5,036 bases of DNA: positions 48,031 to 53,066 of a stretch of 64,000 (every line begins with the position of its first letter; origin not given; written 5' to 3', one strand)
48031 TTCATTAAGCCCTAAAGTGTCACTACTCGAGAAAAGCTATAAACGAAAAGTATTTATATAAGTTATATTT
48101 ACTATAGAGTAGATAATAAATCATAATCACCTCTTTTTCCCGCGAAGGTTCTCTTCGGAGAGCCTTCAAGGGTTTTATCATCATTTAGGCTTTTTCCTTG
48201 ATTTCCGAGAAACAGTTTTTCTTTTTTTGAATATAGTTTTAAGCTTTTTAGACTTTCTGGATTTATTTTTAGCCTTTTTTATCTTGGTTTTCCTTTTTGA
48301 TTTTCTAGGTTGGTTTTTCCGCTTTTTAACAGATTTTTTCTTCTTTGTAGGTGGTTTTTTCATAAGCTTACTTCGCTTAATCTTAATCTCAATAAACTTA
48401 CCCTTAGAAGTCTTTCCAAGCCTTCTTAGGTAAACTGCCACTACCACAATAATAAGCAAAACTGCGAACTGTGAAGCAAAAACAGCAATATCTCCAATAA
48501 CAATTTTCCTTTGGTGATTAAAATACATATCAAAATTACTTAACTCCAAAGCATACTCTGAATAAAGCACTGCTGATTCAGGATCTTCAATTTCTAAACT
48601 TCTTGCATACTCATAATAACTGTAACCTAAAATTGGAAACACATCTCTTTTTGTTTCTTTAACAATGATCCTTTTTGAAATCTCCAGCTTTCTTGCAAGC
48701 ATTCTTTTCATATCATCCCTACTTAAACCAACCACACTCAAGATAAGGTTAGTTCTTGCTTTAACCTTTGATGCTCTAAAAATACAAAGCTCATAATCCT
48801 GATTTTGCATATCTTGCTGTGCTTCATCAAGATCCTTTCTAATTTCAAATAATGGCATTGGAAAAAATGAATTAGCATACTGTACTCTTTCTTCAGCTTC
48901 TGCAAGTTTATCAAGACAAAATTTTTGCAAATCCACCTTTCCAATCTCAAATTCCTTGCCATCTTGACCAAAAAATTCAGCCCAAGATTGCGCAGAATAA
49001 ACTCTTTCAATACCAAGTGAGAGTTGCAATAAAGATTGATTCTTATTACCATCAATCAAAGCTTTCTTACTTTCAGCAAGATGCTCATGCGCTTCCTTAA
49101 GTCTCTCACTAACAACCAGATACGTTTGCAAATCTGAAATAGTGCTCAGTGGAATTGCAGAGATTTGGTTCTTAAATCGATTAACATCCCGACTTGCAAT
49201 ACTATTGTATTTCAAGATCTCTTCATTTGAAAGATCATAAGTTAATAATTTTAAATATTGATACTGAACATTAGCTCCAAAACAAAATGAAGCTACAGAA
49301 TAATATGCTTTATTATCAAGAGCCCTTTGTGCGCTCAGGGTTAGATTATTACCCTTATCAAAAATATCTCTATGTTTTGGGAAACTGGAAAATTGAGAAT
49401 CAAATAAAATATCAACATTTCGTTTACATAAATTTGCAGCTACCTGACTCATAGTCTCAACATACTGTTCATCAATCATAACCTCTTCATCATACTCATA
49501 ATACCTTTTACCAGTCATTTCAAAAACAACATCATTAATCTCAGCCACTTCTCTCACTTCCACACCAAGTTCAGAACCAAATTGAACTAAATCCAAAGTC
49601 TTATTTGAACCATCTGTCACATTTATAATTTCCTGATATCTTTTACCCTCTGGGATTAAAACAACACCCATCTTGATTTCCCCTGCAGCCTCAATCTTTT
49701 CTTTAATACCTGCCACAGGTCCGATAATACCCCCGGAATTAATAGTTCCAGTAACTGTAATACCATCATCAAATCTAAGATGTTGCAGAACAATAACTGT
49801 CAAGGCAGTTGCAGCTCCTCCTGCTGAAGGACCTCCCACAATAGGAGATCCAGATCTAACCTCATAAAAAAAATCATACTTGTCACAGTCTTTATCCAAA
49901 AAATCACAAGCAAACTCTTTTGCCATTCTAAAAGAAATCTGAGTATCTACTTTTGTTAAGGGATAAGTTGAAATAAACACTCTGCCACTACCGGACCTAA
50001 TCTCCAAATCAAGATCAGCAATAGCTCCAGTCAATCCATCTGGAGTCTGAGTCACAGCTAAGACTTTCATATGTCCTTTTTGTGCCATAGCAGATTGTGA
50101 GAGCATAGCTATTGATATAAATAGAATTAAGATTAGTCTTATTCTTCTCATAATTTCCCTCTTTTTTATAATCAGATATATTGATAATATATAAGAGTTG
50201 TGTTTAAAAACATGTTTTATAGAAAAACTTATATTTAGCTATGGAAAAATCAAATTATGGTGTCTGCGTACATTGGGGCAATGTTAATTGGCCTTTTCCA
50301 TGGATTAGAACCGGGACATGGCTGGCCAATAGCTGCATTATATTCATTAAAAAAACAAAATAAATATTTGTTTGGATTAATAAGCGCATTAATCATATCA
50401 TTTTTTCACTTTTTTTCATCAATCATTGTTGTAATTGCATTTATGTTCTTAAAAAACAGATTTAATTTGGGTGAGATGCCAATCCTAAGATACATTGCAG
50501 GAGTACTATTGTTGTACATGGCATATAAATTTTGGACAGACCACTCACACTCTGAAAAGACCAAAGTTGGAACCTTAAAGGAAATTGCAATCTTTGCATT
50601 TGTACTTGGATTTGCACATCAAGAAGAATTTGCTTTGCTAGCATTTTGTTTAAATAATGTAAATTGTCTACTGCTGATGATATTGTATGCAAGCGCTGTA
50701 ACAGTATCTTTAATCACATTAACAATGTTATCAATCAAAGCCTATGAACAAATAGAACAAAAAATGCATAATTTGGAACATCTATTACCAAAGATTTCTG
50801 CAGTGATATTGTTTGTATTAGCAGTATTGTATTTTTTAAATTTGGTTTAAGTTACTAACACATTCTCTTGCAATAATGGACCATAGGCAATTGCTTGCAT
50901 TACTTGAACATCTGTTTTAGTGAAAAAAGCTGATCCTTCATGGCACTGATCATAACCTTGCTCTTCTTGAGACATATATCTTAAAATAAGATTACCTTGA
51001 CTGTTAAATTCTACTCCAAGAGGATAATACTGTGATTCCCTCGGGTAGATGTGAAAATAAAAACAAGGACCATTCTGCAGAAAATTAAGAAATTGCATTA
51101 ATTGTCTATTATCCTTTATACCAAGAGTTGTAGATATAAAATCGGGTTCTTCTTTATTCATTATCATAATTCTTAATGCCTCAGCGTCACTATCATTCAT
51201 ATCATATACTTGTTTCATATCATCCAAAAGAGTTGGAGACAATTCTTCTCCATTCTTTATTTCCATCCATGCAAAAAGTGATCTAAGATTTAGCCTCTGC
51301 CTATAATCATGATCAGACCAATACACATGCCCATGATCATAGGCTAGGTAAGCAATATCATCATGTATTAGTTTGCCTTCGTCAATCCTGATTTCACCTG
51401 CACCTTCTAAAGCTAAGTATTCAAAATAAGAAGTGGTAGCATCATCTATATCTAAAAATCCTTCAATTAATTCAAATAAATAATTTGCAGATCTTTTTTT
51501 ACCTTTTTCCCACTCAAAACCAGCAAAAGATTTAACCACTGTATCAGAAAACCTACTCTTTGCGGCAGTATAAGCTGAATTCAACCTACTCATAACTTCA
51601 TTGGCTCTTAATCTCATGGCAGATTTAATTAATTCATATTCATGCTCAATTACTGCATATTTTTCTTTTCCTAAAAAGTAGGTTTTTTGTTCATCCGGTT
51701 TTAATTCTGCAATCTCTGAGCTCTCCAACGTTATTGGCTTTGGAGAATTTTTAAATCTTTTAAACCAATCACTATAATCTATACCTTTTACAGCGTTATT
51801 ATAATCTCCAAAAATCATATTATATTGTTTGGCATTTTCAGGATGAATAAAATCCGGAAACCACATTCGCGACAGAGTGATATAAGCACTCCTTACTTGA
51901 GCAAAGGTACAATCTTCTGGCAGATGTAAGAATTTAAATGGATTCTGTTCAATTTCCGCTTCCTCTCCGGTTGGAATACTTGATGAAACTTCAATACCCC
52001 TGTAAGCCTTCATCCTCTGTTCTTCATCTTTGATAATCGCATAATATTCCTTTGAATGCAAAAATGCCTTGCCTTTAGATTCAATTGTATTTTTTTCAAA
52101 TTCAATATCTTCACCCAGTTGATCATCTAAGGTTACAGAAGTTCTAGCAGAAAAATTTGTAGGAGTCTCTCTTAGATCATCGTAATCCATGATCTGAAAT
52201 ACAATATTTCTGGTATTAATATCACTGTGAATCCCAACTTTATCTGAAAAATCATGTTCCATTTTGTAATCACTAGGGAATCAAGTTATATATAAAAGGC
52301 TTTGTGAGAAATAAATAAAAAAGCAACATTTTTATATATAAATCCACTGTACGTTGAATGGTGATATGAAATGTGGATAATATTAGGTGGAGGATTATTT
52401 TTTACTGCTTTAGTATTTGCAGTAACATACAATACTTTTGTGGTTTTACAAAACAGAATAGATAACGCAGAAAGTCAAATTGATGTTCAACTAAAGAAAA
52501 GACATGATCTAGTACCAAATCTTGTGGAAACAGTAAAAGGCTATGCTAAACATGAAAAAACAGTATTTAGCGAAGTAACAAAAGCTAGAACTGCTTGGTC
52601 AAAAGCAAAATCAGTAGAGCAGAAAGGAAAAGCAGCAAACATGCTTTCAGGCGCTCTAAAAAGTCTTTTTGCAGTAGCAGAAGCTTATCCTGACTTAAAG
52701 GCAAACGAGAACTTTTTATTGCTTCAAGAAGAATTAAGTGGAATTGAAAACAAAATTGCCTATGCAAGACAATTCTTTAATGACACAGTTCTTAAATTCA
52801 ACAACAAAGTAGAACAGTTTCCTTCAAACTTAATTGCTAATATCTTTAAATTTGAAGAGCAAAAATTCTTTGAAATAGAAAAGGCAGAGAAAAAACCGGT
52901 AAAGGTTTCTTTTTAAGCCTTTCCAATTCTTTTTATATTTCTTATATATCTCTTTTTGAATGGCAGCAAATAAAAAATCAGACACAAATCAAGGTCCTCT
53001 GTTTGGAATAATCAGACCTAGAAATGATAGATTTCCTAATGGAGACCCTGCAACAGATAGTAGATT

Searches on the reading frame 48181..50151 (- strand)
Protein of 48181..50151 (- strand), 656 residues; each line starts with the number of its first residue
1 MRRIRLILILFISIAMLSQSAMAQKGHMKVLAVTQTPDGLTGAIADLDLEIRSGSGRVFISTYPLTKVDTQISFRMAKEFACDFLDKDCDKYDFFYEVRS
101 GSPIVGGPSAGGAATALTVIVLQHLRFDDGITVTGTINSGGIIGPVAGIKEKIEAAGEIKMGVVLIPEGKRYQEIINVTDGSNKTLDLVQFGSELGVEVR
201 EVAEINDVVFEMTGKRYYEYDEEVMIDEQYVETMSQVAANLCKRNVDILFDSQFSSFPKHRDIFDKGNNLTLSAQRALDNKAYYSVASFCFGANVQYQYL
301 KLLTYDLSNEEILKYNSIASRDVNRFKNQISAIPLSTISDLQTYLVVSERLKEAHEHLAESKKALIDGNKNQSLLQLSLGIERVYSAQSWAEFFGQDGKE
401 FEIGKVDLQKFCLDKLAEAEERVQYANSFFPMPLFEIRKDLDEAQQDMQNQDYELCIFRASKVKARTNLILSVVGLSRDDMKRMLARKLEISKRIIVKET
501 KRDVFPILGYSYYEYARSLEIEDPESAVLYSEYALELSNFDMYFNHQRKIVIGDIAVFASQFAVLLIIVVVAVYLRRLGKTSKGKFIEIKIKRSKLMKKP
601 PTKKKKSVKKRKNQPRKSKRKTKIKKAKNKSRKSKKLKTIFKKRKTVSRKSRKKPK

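Call 54: search_protein_families(library=pfam, proteins=[window:48181-50151:-], max_evalue=0.001)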
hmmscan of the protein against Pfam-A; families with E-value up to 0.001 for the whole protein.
window:48181-50151:- (656 aa): 1 family
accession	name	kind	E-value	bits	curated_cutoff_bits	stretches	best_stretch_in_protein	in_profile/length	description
PF05362.19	Lon_C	-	8.6e-08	32.4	21.1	1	89-188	91-189/205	Lon protease (S16) C-terminal proteolytic domain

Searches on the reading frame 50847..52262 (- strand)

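Call 33: search_protein_families(library=pfam, proteins=[window:50847-52262:-], max_evalue=0.001)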
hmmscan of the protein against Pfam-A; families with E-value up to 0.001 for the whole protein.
window:50847-52262:- (471 aa): 1 family
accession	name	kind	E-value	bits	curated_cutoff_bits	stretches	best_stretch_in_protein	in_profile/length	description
PF00226.36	DnaJ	-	0.00051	20.5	27.8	0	108-146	2-42/63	DnaJ domain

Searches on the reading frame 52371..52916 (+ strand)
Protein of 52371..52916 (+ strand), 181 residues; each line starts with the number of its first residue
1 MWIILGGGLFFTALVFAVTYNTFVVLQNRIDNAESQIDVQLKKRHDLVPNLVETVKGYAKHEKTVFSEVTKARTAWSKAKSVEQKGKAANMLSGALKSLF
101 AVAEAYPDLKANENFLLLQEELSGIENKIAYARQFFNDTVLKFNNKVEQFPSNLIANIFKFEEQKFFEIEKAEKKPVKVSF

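Call 32: search_protein_families(library=pfam, proteins=[window:52371-52916:+], max_evalue=0.001)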
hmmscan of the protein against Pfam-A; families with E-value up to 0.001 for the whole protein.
window:52371-52916:+ (181 aa): 2 families
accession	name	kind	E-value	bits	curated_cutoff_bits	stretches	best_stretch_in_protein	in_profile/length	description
PF04011.17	LemA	-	9.1e-63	211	26.2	1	34-181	2-149/149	LemA family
PF25474.1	TPR_TmcB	-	5.5e-05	23.5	27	1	20-86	56-122/125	TmcB, TPR repeats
